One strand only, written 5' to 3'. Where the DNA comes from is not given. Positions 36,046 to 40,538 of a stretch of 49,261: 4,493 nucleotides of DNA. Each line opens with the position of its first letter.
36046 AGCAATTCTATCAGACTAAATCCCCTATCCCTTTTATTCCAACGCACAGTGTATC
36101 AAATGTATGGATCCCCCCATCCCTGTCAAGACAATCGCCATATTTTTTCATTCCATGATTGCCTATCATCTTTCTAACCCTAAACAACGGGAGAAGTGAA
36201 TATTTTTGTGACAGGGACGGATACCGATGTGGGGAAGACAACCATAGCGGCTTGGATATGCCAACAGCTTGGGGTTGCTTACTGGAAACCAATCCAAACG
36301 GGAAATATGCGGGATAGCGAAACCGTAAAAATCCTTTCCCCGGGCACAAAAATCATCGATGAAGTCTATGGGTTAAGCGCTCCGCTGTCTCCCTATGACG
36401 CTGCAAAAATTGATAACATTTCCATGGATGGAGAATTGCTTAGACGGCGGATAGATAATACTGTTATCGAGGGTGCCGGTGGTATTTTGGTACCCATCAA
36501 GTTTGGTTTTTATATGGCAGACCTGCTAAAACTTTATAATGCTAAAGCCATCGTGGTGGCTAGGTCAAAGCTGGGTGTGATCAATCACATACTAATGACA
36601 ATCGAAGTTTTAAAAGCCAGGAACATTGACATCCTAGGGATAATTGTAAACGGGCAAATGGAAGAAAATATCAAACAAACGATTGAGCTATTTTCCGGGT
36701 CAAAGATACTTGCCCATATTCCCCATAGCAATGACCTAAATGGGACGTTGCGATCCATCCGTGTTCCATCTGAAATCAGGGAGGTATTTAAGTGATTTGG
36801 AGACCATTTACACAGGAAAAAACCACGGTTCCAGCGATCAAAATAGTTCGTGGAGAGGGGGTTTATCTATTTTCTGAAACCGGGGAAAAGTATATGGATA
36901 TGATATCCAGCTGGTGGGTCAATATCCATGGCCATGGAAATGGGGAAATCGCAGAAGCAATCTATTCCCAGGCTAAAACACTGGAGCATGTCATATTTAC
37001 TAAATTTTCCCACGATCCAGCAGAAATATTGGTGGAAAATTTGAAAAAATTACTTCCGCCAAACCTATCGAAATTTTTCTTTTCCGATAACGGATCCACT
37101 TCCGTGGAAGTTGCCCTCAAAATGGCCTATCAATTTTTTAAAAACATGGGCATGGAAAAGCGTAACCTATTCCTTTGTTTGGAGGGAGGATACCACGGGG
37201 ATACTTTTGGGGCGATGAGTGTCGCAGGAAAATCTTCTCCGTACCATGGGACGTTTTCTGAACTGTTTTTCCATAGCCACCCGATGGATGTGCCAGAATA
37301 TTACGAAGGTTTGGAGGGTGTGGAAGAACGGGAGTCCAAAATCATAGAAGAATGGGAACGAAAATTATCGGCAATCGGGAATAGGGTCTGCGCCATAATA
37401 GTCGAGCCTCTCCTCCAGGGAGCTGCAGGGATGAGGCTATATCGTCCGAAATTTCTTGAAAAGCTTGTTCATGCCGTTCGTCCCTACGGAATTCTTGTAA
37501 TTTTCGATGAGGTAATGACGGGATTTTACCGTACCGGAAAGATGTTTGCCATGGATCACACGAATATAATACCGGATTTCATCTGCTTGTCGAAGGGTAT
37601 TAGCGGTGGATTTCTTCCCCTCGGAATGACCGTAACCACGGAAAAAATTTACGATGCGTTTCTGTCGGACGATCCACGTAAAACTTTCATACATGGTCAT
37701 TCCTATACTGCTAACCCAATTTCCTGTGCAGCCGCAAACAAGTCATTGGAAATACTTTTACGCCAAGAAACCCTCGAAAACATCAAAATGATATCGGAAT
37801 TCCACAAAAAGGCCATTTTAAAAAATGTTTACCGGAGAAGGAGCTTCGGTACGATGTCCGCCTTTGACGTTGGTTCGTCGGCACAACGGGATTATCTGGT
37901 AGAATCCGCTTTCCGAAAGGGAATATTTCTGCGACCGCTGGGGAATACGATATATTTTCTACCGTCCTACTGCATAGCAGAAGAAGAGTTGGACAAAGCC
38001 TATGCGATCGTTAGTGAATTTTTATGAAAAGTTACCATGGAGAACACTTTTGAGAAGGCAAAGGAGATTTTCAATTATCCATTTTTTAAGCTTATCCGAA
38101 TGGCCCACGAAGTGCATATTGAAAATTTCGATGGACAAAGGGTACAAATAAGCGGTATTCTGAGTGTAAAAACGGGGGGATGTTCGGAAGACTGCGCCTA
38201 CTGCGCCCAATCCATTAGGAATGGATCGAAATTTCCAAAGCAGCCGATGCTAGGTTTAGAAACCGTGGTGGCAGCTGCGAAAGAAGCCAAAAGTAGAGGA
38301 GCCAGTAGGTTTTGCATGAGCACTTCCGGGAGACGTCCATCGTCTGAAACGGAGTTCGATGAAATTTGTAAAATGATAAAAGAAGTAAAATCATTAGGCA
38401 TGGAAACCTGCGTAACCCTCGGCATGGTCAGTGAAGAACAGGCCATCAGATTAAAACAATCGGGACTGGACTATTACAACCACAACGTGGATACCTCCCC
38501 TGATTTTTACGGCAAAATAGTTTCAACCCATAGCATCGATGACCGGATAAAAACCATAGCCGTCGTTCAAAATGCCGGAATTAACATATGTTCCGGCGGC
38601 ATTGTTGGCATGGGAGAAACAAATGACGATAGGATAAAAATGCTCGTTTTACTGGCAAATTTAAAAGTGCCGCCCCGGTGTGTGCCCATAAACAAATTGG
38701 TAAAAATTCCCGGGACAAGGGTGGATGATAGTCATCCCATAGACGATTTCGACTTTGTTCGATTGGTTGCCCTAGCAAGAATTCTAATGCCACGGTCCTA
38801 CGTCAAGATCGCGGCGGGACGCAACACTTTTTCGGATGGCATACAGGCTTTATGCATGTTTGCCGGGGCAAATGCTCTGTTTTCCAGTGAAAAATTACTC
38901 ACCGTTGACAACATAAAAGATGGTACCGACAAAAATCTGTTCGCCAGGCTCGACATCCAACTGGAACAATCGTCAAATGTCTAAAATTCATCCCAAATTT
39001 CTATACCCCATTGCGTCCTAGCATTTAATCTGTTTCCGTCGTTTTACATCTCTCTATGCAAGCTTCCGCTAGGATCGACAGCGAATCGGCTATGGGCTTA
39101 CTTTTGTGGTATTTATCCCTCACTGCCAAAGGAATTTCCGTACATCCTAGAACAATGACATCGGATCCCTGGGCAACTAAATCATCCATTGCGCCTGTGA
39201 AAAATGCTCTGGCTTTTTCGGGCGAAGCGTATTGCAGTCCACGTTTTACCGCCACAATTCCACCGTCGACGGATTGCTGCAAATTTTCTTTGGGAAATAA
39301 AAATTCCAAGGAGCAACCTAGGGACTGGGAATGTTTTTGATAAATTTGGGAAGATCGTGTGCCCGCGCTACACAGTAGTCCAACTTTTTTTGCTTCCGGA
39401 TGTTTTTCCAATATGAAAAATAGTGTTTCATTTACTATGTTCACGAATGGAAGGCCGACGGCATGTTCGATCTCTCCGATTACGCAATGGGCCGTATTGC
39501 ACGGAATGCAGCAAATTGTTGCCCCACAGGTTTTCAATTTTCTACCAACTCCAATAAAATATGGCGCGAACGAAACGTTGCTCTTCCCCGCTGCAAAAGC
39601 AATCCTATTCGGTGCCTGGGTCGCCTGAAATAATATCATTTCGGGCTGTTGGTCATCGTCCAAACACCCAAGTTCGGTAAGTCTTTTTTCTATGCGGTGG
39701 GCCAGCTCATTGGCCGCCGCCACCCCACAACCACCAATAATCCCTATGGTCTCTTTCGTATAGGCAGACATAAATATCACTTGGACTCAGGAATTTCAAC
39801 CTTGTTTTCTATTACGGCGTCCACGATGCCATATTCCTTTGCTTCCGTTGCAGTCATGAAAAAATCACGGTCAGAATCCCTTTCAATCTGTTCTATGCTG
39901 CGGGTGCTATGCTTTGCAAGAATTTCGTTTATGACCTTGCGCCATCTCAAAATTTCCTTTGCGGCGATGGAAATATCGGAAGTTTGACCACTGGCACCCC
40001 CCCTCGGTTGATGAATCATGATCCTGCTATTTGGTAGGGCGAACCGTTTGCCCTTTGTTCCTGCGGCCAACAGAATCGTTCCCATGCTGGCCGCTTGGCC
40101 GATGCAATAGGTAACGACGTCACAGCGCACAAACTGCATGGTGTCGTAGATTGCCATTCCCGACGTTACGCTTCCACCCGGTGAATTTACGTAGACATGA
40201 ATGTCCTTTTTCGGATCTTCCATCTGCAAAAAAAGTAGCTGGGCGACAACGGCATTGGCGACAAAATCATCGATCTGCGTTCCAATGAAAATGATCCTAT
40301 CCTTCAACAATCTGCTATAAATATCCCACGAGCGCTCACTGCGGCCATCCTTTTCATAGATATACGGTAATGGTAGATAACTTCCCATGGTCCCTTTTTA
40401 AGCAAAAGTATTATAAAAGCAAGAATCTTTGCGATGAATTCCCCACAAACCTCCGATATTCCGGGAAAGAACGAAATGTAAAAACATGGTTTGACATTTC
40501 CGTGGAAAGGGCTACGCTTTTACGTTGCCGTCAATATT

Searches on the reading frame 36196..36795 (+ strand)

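Call 45: search_protein_families(library=pfam, proteins=[window:36196-36795:+], max_evalue=0.001)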
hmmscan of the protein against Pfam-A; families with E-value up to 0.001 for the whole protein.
window:36196-36795:+ (199 aa): 2 families
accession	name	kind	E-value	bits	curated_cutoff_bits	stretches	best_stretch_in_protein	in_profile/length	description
PF13500.12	AAA_26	-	2.3e-45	155.4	27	1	2-182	2-195/198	AAA domain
PF01656.29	CbiA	-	3.7e-06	27.4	25.4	1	3-181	1-115/125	CobQ/CobB/MinD/ParA nucleotide binding domain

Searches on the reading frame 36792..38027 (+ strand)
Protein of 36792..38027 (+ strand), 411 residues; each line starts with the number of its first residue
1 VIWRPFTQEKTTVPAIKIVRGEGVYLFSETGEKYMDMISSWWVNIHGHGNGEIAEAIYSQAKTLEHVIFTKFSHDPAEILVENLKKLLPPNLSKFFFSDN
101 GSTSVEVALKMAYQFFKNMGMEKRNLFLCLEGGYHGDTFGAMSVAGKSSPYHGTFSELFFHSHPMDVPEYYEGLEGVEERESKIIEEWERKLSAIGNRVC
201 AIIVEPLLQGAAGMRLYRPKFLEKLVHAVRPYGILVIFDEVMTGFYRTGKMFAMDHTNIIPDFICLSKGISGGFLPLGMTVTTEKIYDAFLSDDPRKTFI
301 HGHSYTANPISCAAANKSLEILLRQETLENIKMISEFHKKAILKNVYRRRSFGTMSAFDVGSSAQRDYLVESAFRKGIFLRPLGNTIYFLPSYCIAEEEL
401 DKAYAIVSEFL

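Call 9: search_protein_families(library=pfam, proteins=[window:36792-38027:+], max_evalue=0.01)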
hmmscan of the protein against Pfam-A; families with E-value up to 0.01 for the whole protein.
window:36792-38027:+ (411 aa): 1 family
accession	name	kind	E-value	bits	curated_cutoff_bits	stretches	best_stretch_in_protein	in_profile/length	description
PF00202.27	Aminotran_3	-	2.9e-92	309.9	30.5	1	12-409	7-401/403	Aminotransferase class-III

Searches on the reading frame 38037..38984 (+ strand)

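Call 9: search_protein_families(library=pfam, proteins=[window:38037-38984:+], max_evalue=0.01)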
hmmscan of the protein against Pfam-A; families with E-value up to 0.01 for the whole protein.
window:38037-38984:+ (315 aa): 2 families
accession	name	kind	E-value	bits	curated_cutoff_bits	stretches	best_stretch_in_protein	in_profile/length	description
PF04055.27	Radical_SAM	-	5e-25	89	29.5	1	45-204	3-163/166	Radical SAM superfamily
PF06968.18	BATS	-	2.6e-18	66.4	22.2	1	217-307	1-87/88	Biotin and Thiamin Synthesis associated domain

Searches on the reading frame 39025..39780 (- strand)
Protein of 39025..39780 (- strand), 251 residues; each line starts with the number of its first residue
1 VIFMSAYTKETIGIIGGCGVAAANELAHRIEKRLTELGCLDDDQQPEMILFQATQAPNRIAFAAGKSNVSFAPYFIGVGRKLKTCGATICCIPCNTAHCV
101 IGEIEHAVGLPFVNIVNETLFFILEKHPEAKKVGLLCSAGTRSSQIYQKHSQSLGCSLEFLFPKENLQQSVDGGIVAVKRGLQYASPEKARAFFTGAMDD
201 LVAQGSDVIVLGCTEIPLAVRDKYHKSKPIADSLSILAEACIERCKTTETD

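Call 9: search_protein_families(library=pfam, proteins=[window:39025-39780:-], max_evalue=0.01)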
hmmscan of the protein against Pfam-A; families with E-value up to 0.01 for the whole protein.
window:39025-39780:- (251 aa): 1 family
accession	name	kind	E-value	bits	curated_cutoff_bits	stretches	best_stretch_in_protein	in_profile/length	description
PF01177.27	Asp_Glu_race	-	2.4e-26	93.3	31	1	15-241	1-211/211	Asp/Glu/Hydantoin racemase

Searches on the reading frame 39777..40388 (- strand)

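Call 9: search_protein_families(library=pfam, proteins=[window:39777-40388:-], max_evalue=0.01)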
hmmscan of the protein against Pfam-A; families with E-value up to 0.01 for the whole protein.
window:39777-40388:- (203 aa): 1 family
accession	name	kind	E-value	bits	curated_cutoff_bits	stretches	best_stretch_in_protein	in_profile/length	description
PF00574.28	CLP_protease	-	6.2e-85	284.1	20.2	1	16-195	2-181/182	Clp protease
